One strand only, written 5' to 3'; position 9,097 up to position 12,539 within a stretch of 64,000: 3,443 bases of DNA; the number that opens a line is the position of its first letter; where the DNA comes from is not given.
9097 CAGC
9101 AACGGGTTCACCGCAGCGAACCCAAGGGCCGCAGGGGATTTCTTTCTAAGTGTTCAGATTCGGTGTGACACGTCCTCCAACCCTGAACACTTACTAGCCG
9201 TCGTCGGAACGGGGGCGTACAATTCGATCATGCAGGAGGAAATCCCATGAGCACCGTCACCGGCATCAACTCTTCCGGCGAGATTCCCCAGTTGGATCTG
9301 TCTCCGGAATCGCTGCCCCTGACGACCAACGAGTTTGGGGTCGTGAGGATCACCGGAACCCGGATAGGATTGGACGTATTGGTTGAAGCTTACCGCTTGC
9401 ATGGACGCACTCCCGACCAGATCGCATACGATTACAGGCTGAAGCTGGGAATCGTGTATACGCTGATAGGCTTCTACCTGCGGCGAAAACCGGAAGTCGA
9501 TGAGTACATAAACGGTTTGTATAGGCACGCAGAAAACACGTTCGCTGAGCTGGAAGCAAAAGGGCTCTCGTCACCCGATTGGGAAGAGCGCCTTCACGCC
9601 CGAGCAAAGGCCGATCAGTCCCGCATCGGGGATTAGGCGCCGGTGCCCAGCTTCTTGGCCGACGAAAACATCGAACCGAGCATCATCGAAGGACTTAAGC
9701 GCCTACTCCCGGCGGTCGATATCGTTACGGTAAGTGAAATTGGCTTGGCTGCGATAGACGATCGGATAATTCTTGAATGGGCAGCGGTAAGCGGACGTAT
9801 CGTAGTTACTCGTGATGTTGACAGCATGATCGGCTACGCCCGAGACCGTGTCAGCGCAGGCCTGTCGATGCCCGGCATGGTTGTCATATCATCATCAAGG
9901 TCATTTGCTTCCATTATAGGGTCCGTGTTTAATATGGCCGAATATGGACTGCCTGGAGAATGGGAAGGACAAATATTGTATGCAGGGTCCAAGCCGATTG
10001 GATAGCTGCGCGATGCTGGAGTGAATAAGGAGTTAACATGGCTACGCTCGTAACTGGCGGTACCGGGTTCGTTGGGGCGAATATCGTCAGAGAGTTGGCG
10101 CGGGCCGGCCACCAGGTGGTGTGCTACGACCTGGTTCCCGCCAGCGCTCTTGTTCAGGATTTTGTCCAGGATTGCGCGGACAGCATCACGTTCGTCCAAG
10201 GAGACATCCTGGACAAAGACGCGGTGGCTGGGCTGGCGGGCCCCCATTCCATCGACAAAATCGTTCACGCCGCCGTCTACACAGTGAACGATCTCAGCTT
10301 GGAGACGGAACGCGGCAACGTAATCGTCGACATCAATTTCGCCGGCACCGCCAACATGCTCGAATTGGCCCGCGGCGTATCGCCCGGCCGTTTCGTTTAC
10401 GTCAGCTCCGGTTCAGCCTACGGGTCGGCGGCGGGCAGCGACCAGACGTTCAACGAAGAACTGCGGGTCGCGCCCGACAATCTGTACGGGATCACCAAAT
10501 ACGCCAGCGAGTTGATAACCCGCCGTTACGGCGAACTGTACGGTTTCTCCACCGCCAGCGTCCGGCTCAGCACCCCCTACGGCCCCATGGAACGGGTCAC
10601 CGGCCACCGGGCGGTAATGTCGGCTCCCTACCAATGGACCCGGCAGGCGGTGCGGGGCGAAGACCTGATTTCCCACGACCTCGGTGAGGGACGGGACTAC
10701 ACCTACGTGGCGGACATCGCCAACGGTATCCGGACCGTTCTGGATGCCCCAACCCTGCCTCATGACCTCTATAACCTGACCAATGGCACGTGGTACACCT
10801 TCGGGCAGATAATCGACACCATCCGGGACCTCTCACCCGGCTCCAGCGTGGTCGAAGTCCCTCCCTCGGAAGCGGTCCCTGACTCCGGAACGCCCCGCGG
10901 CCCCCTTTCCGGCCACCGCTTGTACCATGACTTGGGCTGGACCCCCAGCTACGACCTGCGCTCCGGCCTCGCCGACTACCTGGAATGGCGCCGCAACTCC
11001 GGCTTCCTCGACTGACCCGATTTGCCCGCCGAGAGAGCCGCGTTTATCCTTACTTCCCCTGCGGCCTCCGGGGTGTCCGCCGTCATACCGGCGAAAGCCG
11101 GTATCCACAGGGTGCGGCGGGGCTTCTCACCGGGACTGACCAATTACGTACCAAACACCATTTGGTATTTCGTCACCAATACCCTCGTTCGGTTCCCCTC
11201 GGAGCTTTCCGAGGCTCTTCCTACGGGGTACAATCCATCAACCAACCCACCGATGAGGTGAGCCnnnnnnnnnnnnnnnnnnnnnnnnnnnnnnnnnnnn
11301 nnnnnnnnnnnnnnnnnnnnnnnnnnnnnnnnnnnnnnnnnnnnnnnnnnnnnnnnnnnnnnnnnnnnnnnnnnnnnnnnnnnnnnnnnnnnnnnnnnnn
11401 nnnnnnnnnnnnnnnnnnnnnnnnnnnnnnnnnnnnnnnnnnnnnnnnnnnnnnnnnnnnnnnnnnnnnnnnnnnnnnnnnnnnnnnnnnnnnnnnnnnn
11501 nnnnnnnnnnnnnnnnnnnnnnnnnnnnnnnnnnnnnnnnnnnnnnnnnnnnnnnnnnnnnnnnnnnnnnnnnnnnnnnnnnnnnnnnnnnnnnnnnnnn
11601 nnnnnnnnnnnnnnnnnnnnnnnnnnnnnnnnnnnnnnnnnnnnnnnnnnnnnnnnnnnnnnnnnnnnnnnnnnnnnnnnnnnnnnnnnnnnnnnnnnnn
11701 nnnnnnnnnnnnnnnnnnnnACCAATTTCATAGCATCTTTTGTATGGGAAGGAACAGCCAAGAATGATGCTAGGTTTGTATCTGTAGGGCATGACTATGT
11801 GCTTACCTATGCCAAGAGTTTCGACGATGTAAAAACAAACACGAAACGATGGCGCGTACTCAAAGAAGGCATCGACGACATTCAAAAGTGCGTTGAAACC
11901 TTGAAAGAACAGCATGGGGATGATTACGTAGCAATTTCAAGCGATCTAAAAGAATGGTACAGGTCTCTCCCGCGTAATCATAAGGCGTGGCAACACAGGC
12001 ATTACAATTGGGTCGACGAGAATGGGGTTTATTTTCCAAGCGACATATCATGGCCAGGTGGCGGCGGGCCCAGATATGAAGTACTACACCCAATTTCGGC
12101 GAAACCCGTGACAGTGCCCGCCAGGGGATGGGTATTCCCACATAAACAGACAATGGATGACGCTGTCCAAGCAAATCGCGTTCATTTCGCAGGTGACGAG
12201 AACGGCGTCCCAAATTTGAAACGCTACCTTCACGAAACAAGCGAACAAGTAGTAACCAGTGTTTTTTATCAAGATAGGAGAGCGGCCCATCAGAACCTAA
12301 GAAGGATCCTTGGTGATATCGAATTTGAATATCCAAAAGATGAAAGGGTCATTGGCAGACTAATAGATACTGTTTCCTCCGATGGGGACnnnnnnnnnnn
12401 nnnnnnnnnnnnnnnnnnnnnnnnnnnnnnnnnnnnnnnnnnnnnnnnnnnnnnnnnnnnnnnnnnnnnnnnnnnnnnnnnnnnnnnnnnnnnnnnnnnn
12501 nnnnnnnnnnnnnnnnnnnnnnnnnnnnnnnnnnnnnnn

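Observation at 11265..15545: Type III R-M system with a low-GC mosaic target-recognition cassette in mod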

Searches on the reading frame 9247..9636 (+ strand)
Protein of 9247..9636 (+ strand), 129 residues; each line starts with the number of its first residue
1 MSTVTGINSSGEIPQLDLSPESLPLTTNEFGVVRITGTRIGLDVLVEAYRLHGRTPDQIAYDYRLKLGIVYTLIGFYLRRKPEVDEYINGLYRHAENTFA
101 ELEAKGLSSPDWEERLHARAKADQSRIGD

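Call 5: search_protein_families(library=pfam, proteins=[window:9247-9636:+])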
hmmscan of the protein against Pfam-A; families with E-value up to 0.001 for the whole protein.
window:9247-9636:+ (129 aa): 1 family
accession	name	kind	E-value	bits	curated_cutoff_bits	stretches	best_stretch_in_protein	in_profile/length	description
PF04255.20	DUF433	-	2.8e-05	24.3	23.6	1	30-77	9-56/56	Protein of unknown function (DUF433)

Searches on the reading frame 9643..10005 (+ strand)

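Call 5: search_protein_families(library=pfam, proteins=[window:9643-10005:+])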
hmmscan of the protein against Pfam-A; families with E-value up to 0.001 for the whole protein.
window:9643-10005:+ (120 aa): 1 family
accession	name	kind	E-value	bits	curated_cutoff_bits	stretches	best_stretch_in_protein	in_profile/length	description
PF18480.7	DUF5615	-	5e-12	46.1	23.8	1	4-60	3-57/110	Domain of unknown function (DUF5615)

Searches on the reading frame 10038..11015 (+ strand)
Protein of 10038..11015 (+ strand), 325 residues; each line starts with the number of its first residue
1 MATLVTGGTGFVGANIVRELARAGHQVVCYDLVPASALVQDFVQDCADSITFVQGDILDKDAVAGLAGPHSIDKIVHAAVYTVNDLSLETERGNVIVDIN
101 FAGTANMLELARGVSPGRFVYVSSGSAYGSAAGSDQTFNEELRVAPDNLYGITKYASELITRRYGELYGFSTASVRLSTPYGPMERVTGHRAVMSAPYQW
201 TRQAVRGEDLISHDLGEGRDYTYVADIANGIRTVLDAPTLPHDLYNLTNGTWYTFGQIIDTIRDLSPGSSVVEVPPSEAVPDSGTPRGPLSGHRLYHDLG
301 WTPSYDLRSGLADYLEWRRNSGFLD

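Call 5: search_protein_families(library=pfam, proteins=[window:10038-11015:+])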
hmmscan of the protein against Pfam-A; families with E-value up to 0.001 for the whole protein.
window:10038-11015:+ (325 aa): 10 families
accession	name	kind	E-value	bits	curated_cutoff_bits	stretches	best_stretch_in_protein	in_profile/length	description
PF01370.27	Epimerase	-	5.2e-43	147.6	20.9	1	4-239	2-229/240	NAD dependent epimerase/dehydratase family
PF16363.11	GDP_Man_Dehyd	-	8.5e-35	121.2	27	1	4-260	1-260/332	GDP-mannose 4,6 dehydratase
PF01073.25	3Beta_HSD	-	1.2e-16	61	22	1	4-192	1-193/280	3-beta hydroxysteroid dehydrogenase/isomerase family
PF04321.23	RmlD_sub_bind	-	4.6e-16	59.2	27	1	1-261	1-229/287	RmlD substrate binding domain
PF07993.18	NAD_binding_4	-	1.1e-12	48.1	20.1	1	5-185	1-210/258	Male sterility protein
PF02719.21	Polysacc_synt_2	-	2.4e-08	33.9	20.2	1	4-167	2-171/293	Polysaccharide biosynthesis protein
PF00106.31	adh_short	-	6.7e-07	29.4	26.6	1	3-126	3-138/195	short chain dehydrogenase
PF13460.12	NAD_binding_10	-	8e-07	29.5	27.2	1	7-141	1-115/184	NAD(P)H-binding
PF08659.16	KR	-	7.3e-06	26.4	22.6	1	3-131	3-143/180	KR domain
PF13561.12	adh_short_C2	-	0.00025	21.1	27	1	12-119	8-125/236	Enoyl-(Acyl carrier protein) reductase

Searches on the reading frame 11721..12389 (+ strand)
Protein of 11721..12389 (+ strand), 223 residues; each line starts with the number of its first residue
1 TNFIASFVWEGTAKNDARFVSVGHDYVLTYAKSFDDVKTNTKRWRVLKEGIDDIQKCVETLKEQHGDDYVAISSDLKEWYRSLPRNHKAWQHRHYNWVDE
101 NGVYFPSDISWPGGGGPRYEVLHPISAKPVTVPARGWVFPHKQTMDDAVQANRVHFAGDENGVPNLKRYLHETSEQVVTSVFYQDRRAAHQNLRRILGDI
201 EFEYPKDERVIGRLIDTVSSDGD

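Call 38: search_dna_similar(query=window:11721-12389:+, collection=plasmids, mode=protein, max_rows=10)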
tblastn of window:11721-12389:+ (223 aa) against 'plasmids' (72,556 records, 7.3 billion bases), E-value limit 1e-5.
Records with a match: 76; places in all: 77; records where one place covers at least 80% of the query: 70.
Best place of each record, by identity: <60% 76.
By first word of the organism name: Escherichia 20; Listeria 12; Rhodococcus 7; Klebsiella 4; Vibrio 4; Citrobacter 3; Pseudarthrobacter 2; Lactiplantibacillus 2; Latilactobacillus 2; Neotabrizicola 1; and 19 more.
By predicted mobility (MOB-suite, as given by PLSDB): non-mobilizable 47; mobilizable 20; conjugative 9.
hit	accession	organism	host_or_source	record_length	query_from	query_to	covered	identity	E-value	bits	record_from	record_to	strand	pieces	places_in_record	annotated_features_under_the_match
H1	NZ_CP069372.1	Neotabrizicola shimadae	microbial biofilm,biofilm, Nakabusa ...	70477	1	223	100%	45.7%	1e-62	217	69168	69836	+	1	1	none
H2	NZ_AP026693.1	Rhodococcus qingshengii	cruid oil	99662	2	223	100%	42.3%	6e-50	181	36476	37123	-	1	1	site-specific DNA-methyltransferase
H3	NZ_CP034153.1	Rhodococcus sp. NJ-530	Antarctic sea ice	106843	2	223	100%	42.3%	6e-50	181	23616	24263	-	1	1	site-specific DNA-methyltransferase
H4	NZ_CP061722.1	Pseudarthrobacter sp. BIM B-2242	cell culture,paddy soil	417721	2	213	95%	43.3%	3e-48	176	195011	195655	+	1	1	site-specific DNA-methyltransferase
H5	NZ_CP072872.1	Rhizobium sp. NLR16a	lentil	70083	2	223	100%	37.2%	8e-44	163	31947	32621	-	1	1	site-specific DNA-methyltransferase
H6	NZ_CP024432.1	Klebsiella pneumoniae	Homo sapiens,Trachaeal secretion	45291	2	222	99%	36.9%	1e-45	168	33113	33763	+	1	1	site-specific DNA-methyltransferase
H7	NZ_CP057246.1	Escherichia fergusonii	culture,Pooled sheep faecal samples ...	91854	2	219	98%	37.4%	1e-44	165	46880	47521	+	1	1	site-specific DNA-methyltransferase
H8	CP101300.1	Escherichia coli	Homo sapiens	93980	2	219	98%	37.4%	1e-44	165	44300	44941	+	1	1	site-specific DNA-methyltransferase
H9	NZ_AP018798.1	Escherichia coli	Bos taurus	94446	2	219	98%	37.4%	1e-44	165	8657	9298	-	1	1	site-specific DNA-methyltransferase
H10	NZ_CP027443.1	Escherichia coli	Homo sapiens,stool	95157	2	219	98%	37.4%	1e-44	165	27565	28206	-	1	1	site-specific DNA-methyltransferase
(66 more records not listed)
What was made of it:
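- Closest known: EcoP15I / EcoP1I Type III R-M. Different: TRD identity to the P1-like plasmid Mods is only ~37% (call 38), so specificity cannot be transferred.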

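Call 39: search_dna_similar(query=window:11721-12389:+, collection=phages, mode=protein, max_rows=10)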
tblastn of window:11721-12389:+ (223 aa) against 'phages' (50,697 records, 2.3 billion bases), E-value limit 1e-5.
Records with a match: 2; places in all: 2; records where one place covers at least 80% of the query: 2.
Best place of each record, by identity: <60% 2.
By first word of the organism name: Bacteriophage 1; Erysipelothrix 1.
By host as written in the record: - 1; Erysipelothrix rhusiopathiae ZJ 1.
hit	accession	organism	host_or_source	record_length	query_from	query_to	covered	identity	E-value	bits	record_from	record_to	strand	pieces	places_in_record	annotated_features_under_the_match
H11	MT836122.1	Bacteriophage sp.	human fecal samples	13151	2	223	100%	50.0%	2e-69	235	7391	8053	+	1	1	record has no annotation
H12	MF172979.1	Erysipelothrix phage phi1605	Erysipelothrix rhusiopathiae ZJ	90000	2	219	98%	22.1%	4e-6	53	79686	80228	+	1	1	type III restriction-modification system methylation subunit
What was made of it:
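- Tried and rejected: The TRD searched against plasmids (best 46% aa) and phages (best 50% aa) gave no plausible donor or mobile reservoir (calls 38, 39).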

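Call 42: get_annotated_region(hit=H1, flank=2500)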
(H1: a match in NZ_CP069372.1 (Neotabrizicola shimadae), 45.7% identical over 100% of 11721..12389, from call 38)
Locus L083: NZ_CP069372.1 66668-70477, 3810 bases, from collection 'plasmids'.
description: Neotabrizicola shimadae strain N10 plasmid unnamed2, complete sequence
organism: Neotabrizicola shimadae (NCBI taxid 2807096)
taxonomy: Bacteria; Pseudomonadota; Alphaproteobacteria; Rhodobacterales; Paracoccaceae; Neotabrizicola; Neotabrizicola shimadae
host: -; source: microbial biofilm,biofilm, Nakabusa hotspring; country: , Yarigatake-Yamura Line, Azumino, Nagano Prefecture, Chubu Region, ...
typing (MOB-suite, as given by PLSDB): non-mobilizable; replicon rep_cluster_605
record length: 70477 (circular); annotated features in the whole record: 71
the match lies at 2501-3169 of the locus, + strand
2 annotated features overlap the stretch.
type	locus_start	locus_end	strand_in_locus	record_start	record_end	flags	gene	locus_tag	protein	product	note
CDS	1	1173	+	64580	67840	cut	-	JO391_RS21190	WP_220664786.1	helicase-related protein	-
CDS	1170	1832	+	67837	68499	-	-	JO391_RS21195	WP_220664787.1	DUF4391 domain-containing protein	-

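Call 43: get_annotated_region(hit=H2, flank=2500)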
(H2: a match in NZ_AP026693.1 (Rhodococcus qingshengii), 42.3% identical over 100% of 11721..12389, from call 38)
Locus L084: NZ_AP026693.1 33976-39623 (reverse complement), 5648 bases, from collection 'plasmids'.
description: Rhodococcus qingshengii strain N9T-4 plasmid pN9T4-2, complete sequence
organism: Rhodococcus qingshengii (NCBI taxid 334542)
taxonomy: Bacteria; Actinomycetota; Actinomycetes; Mycobacteriales; Nocardiaceae; Rhodococcus; Rhodococcus qingshengii
host: -; source: cruid oil; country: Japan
typing (MOB-suite, as given by PLSDB): mobilizable; replicon rep_cluster_1311; relaxase MOBF
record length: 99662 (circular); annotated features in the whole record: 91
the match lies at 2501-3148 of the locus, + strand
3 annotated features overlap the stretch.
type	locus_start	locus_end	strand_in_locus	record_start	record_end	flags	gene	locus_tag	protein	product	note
CDS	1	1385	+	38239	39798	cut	-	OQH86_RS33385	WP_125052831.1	hypothetical protein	-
CDS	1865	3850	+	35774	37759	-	-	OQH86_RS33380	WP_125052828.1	site-specific DNA-methyltransferase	GO:0006306 - DNA methylation [Evidence IEA]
CDS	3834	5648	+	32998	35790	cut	-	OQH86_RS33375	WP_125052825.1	DEAD/DEAH box helicase family protein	-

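Call 44: get_annotated_region(hit=H8, flank=2500)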
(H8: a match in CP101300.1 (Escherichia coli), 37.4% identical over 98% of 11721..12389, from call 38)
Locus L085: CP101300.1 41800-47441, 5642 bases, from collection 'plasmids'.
description: Escherichia coli strain 2006-3008 plasmid pO103-1, complete sequence
organism: Escherichia coli (NCBI taxid 562)
taxonomy: Bacteria; Pseudomonadota; Gammaproteobacteria; Enterobacterales; Enterobacteriaceae; Escherichia; Escherichia coli
host: -; source: Homo sapiens; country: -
typing (MOB-suite, as given by PLSDB): non-mobilizable; replicon IncHI1B
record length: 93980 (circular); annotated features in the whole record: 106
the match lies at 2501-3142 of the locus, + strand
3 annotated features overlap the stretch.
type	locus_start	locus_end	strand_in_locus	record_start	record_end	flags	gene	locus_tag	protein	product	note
CDS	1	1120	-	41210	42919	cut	-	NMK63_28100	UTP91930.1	phage portal protein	-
CDS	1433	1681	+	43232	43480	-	-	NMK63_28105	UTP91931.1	modulator protein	-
CDS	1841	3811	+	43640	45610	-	-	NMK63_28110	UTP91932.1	site-specific DNA-methyltransferase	-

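Call 45: get_annotated_region(hit=H4, flank=2500)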
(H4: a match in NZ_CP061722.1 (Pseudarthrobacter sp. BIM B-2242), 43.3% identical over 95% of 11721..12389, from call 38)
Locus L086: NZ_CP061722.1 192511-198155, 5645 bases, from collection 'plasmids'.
description: Pseudarthrobacter sp. BIM B-2242 plasmid pPA-B-2242, complete sequence
organism: Pseudarthrobacter sp. BIM B-2242 (NCBI taxid 2772401)
taxonomy: Bacteria; Actinomycetota; Actinomycetes; Micrococcales; Micrococcaceae; Pseudarthrobacter; Pseudarthrobacter sp. BIM B-2242
host: -; source: cell culture,paddy soil; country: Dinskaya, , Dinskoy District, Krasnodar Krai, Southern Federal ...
typing (MOB-suite, as given by PLSDB): non-mobilizable
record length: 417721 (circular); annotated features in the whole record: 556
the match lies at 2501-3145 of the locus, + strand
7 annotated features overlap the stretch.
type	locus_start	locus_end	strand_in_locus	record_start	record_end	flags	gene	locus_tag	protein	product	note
CDS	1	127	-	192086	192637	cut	-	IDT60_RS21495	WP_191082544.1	hypothetical protein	-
CDS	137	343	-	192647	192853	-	-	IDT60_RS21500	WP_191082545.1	hypothetical protein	-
CDS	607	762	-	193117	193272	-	-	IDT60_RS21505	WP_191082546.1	hypothetical protein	-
CDS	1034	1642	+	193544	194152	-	-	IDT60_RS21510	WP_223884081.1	excalibur calcium-binding domain-containing protein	-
CDS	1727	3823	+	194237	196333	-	-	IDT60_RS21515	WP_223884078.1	site-specific DNA-methyltransferase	GO:0006306 - DNA methylation [Evidence IEA]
CDS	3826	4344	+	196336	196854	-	-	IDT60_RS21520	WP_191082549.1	hypothetical protein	-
CDS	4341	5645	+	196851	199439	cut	-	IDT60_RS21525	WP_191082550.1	DEAD/DEAH box helicase family protein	-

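Call 51: find_homologous_proteins(query=window:11721-12389:+)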
Query window:11721-12389:+ (223 aa): 26 proteins with E <= 0.001 among 91 candidates.
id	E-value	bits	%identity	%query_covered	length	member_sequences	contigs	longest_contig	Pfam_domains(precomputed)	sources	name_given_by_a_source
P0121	1.4e-96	341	77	82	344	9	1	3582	PF01555.25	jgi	-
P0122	2.8e-92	327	71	86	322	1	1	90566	PF01555.25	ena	-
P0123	5.0e-74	267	51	100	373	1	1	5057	PF01555.25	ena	-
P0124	1.3e-69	253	49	98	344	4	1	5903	PF01555.25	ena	-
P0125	1.1e-66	243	48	100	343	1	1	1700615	PF01555.25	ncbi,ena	-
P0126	6.2e-62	227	45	98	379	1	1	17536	PF01555.25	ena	-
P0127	2.3e-57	213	61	61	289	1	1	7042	PF01555.25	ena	-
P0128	9.4e-54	201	59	65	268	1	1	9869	PF01555.25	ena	-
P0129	5.0e-53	198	58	63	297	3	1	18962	PF01555.25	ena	-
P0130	1.1e-51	194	55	70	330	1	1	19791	PF01555.25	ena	-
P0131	1.3e-51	194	52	74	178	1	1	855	-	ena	-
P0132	1.2e-49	187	59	61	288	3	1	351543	PF01555.25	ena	-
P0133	1.2e-48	184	45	92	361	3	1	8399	PF01555.25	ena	-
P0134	2.0e-48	183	50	74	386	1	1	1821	PF01555.25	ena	-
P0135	4.2e-45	172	39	100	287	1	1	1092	PF01555.25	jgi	-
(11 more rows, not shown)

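Call 56: find_related_loci(query=window:11721-12389:+, collection=viral_contigs, flank=4000)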
Query window:11721-12389:+ (223 aa) in viral_contigs; peptide patterns used: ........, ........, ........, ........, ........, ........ (x = any residue, [..] = any of these).
No stretch of DNA in the collection matches any of the patterns.
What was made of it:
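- Tried and rejected: IMG/VR viral contigs gave no match (call 56).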
